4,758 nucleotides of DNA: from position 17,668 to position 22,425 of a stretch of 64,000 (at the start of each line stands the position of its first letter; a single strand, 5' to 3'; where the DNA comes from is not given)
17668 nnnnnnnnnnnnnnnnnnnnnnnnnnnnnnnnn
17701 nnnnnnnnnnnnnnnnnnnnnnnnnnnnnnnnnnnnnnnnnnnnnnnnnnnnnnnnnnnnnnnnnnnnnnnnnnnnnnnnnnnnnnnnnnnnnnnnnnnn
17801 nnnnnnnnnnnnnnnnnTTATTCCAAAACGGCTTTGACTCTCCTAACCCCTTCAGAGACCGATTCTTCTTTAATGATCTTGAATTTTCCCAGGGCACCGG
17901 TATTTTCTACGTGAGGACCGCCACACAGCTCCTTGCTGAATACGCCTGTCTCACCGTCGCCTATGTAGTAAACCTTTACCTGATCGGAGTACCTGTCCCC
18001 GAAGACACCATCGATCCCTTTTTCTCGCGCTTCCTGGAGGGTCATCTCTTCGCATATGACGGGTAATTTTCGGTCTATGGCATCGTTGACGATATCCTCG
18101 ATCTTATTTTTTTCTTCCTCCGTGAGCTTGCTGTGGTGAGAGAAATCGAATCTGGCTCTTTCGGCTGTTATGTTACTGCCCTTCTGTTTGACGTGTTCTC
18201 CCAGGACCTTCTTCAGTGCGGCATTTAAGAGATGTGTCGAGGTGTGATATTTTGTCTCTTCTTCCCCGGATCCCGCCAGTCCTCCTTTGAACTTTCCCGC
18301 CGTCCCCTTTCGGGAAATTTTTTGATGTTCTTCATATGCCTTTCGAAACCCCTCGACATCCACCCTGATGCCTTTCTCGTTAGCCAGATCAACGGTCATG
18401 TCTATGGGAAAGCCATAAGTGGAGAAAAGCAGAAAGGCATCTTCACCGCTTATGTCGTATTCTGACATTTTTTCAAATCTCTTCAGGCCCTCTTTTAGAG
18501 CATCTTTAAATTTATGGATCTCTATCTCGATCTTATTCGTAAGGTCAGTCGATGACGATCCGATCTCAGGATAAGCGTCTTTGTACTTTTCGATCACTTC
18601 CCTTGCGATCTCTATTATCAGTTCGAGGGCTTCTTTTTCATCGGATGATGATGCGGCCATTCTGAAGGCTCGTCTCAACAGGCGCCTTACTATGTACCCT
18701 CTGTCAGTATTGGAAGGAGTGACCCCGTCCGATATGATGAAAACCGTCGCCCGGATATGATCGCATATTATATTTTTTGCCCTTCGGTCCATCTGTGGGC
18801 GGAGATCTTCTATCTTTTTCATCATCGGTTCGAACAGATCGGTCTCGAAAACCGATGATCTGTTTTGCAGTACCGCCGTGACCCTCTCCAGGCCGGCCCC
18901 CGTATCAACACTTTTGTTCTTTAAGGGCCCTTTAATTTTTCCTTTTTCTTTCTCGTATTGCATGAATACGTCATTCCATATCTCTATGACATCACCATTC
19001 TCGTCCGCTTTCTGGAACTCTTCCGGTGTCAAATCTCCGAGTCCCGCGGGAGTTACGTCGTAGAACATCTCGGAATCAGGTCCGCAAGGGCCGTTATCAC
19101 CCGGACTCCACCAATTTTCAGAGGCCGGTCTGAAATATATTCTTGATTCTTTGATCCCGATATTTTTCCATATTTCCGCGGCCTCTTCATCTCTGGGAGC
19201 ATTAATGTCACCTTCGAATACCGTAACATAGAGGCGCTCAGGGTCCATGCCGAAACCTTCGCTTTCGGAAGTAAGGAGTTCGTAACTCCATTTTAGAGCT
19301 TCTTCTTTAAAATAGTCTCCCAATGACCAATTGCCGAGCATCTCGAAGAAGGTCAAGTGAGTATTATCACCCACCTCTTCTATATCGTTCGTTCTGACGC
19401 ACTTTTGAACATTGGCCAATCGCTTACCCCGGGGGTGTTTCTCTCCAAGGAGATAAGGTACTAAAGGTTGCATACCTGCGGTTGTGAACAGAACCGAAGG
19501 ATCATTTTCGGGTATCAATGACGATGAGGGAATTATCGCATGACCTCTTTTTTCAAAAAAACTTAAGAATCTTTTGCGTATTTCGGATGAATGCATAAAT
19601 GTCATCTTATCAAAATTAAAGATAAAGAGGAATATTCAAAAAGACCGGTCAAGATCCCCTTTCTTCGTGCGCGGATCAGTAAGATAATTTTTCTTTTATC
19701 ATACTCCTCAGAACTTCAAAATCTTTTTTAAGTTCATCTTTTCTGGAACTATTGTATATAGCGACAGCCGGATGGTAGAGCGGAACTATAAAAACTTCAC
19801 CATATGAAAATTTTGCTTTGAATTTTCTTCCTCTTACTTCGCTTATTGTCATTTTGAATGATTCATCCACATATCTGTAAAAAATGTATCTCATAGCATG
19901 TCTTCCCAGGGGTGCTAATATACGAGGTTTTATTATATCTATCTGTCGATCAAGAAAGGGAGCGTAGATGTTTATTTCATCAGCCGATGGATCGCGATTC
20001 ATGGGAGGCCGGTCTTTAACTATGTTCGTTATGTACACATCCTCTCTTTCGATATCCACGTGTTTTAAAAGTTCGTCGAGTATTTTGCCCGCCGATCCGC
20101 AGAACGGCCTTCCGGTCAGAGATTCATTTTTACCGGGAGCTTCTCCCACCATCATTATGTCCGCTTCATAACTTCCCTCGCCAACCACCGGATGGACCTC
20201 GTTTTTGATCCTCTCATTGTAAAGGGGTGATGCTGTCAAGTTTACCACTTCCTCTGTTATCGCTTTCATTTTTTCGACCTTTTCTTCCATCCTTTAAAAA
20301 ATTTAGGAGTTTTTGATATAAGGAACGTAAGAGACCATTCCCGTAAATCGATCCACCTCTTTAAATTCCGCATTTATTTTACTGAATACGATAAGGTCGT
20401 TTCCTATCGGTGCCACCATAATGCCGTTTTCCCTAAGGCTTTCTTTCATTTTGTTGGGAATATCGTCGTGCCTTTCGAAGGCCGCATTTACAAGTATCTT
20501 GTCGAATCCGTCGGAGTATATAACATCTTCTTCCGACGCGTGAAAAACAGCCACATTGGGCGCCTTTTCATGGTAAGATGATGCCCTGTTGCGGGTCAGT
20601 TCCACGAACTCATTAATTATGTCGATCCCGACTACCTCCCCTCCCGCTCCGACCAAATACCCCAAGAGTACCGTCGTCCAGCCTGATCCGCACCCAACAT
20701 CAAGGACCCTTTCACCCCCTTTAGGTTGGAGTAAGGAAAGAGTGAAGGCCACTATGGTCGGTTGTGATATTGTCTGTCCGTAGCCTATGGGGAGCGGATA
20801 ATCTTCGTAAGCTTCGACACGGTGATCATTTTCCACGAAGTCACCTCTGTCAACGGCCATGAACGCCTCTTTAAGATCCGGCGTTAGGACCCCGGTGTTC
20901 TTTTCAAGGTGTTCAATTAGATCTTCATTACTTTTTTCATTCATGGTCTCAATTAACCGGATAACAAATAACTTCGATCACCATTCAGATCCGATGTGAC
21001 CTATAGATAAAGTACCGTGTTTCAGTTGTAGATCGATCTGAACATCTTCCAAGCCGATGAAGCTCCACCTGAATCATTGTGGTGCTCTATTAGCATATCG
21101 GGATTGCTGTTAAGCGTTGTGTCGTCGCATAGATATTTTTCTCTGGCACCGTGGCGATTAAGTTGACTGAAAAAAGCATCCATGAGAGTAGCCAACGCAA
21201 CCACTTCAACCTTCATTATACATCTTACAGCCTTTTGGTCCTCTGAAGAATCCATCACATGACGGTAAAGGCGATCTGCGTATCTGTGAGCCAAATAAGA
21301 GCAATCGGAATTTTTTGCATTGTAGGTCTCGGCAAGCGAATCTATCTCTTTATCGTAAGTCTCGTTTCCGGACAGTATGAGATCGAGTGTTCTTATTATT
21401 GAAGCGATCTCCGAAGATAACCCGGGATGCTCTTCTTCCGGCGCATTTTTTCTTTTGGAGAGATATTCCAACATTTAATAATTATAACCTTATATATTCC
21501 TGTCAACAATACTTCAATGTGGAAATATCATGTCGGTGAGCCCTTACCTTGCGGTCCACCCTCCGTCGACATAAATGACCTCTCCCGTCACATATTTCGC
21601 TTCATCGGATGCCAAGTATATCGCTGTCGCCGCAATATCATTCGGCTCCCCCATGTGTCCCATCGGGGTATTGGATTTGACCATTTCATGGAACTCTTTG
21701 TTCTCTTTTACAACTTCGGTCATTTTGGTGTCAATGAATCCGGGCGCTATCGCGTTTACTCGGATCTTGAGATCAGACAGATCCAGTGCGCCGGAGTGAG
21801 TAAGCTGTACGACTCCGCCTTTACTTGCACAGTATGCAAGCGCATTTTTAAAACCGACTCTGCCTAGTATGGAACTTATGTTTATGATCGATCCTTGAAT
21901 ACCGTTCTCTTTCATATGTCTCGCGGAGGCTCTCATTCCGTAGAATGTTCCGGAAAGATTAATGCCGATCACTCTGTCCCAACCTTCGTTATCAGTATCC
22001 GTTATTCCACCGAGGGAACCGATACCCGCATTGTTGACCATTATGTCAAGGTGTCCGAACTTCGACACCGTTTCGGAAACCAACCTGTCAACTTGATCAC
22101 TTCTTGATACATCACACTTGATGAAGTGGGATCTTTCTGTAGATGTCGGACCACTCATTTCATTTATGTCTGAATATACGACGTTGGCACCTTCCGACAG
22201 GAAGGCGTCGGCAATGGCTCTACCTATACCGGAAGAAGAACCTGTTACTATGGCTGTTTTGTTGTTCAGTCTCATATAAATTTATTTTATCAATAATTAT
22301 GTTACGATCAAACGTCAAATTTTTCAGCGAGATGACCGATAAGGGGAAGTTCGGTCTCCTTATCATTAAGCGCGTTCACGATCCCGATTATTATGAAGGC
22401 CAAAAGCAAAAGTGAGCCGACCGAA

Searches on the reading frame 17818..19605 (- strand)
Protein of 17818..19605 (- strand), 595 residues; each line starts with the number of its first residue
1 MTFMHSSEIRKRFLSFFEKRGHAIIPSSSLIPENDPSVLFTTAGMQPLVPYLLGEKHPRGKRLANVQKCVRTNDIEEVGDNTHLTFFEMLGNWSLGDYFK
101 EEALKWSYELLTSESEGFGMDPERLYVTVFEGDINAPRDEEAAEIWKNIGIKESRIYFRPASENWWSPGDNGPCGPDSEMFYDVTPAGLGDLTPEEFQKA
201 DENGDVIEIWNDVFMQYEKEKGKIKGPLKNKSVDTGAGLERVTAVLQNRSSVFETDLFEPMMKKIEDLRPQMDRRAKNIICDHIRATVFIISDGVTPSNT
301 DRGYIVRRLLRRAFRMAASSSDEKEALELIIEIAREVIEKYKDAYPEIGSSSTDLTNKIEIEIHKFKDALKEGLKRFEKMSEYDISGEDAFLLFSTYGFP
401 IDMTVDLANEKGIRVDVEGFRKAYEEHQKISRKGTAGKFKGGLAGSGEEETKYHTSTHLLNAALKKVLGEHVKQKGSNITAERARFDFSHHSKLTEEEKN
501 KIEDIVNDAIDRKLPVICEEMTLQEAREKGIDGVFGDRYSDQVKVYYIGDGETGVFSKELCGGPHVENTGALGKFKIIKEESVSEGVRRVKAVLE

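Call 16: search_protein_families(library=pfam, proteins=[window:17818-19605:-], max_evalue=0.00001)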
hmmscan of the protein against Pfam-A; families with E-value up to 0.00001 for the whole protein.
window:17818-19605:- (595 aa): 2 families
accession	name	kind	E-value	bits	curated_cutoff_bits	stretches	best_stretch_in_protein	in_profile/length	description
PF01411.24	tRNA-synt_2c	-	2.6e-134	449.2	30.3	1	8-439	1-436/552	tRNA synthetases class II (A)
PF07973.19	tRNA_SAD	-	2.1e-16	60.1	24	1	543-590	1-43/44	Threonyl and Alanyl tRNA synthetase second additional domain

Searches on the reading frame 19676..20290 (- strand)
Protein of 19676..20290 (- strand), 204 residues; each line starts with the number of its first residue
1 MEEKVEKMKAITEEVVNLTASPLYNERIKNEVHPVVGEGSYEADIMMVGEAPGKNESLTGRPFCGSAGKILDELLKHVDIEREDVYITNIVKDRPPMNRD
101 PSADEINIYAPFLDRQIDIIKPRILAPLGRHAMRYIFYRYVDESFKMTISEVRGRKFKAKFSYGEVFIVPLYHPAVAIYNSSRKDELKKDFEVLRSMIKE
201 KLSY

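Call 50: search_protein_families(library=pfam, proteins=[window:19676-20290:-], max_evalue=0.0001)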
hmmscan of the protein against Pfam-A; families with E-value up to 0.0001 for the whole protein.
window:19676-20290:- (204 aa): 1 family
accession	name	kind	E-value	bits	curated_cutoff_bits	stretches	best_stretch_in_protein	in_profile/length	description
PF03167.25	UDG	-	3.4e-33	115.1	24.3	1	37-189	2-135/141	Uracil DNA glycosylase superfamily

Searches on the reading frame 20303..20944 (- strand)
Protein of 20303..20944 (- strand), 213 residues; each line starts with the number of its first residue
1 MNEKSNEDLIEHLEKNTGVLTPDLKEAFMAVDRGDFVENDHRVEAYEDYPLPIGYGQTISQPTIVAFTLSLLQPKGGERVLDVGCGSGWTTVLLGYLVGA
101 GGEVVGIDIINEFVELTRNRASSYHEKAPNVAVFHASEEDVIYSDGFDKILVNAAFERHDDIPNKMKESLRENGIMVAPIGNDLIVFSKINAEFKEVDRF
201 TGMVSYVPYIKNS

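Call 50: search_protein_families(library=pfam, proteins=[window:20303-20944:-], max_evalue=0.0001)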
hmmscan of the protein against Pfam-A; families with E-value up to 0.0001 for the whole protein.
window:20303-20944:- (213 aa): 9 families
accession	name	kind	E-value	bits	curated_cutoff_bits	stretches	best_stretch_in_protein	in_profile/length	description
PF01135.25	PCMT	-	1.2e-38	133.4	20.3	1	5-211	2-207/210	Protein-L-isoaspartate(D-aspartate) O-methyltransferase (PCMT)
PF13847.12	Methyltransf_31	-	6.2e-13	49.1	27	1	75-178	2-109/145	Methyltransferase domain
PF13649.12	Methyltransf_25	-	4e-10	40.7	27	1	80-173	1-96/97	Methyltransferase domain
PF08241.18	Methyltransf_11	-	4.5e-08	34.1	21.2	1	81-171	1-85/95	Methyltransferase domain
PF01209.24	Ubie_methyltran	-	5.8e-08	32.8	20.1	1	67-171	38-141/233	ubiE/COQ5 methyltransferase family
PF13489.12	Methyltransf_23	-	3e-07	30.8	27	1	71-176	16-114/164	Methyltransferase domain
PF08242.18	Methyltransf_12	-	6.4e-07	30.5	30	1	81-171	1-93/98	Methyltransferase domain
PF05175.20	MTS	-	3e-05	24.1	23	1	69-197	24-157/170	Methyltransferase small domain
PF02353.26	CMAS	-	5.8e-05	23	27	1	65-177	51-163/273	Mycolic acid cyclopropane synthetase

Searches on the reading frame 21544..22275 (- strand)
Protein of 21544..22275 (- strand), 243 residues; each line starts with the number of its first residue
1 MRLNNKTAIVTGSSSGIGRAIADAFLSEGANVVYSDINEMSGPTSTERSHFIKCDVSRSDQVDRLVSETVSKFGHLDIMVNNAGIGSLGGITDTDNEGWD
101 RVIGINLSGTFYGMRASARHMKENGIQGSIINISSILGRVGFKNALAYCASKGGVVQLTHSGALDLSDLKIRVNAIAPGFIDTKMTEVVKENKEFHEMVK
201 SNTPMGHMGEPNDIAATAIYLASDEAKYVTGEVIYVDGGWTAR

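Call 50: search_protein_families(library=pfam, proteins=[window:21544-22275:-], max_evalue=0.0001)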
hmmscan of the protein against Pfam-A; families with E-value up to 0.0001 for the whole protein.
window:21544-22275:- (243 aa): 5 families
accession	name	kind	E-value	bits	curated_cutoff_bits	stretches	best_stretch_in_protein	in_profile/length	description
PF13561.12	adh_short_C2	-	2.9e-73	246.8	27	1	14-241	5-236/236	Enoyl-(Acyl carrier protein) reductase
PF00106.31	adh_short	-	1e-55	188.7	26.6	1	6-192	1-193/195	short chain dehydrogenase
PF08659.16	KR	-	6.2e-08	33.2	22.6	1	7-151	2-152/180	KR domain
PF23441.1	SDR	-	9.9e-08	32.1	27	1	151-239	166-254/258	SDR-like rossmann domain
PF01370.27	Epimerase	-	2.8e-05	24.1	20.9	1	9-69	2-63/240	NAD dependent epimerase/dehydratase family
